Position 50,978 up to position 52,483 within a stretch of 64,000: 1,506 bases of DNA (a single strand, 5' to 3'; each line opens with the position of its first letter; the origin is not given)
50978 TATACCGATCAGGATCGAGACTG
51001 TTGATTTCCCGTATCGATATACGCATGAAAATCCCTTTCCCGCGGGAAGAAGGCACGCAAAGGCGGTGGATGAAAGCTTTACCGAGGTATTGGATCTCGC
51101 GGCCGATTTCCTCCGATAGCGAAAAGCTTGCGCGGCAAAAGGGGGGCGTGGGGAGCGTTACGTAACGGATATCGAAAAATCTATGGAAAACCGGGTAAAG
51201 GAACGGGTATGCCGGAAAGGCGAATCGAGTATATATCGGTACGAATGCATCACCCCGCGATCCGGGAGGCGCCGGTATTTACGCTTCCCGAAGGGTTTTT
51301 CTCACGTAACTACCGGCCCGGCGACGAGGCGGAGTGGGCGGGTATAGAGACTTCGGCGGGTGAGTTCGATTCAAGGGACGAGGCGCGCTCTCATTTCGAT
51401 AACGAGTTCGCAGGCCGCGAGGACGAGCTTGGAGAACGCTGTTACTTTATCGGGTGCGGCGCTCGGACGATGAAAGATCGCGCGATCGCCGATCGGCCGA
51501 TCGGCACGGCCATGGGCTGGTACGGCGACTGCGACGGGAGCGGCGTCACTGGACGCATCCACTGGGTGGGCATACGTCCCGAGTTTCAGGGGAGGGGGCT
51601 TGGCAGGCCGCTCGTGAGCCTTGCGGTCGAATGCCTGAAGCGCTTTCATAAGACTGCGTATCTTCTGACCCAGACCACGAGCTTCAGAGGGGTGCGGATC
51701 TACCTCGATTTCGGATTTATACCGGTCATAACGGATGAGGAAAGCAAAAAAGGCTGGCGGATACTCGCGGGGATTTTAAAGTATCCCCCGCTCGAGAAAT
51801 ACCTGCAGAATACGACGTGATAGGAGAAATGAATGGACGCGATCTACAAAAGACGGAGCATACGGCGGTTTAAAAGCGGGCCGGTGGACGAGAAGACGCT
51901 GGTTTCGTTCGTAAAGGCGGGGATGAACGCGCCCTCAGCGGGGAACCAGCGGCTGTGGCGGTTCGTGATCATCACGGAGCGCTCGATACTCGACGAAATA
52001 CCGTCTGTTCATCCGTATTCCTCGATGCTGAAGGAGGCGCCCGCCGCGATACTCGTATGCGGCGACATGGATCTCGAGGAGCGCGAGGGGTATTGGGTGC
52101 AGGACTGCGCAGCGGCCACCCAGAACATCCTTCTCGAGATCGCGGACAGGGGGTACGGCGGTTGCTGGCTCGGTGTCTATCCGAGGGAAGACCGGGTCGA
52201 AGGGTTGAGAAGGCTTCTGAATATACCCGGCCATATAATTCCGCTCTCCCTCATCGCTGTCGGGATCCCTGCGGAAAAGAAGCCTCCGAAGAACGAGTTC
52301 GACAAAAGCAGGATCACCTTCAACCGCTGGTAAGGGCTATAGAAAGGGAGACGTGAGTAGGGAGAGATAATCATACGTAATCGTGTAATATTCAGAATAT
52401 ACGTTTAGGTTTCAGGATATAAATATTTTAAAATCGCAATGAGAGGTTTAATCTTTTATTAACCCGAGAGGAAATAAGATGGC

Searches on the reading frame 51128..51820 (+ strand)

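Call 71: search_protein_families(library=pfam, proteins=[window:51128-51820:+], max_evalue=0.001)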
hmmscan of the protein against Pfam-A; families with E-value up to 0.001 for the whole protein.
window:51128-51820:+ (230 aa): 4 families
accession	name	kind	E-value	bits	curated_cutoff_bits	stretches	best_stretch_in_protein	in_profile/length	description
PF00583.31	Acetyltransf_1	-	6.4e-08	33.3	20.7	1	107-197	36-116/116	Acetyltransferase (GNAT) family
PF13508.13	Acetyltransf_7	-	8e-07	29.8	27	1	122-198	12-83/84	Acetyltransferase (GNAT) domain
PF13673.13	Acetyltransf_10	-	1.2e-05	25.7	23.6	1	142-212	52-121/128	Acetyltransferase (GNAT) domain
PF08445.16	FR47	-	0.00087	19.7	22.1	0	142-198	22-78/86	FR47-like protein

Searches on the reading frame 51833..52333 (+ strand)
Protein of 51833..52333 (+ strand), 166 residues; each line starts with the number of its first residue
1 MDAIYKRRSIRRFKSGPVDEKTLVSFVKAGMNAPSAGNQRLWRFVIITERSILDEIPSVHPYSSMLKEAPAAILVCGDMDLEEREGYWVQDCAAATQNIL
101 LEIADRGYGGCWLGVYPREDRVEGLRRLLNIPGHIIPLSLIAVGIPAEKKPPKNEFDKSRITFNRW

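Call 71: search_protein_families(library=pfam, proteins=[window:51833-52333:+], max_evalue=0.001)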
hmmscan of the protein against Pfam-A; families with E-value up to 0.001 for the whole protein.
window:51833-52333:+ (166 aa): 2 families
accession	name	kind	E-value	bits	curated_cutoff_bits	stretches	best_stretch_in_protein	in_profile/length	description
PF00881.29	Nitroreductase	-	6e-24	85.6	23.5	2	4-54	1-51/167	Nitroreductase family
PF14512.11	TM1586_NiRdase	-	5.7e-10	39.6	27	0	65-150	62-137/215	Putative TM nitroreductase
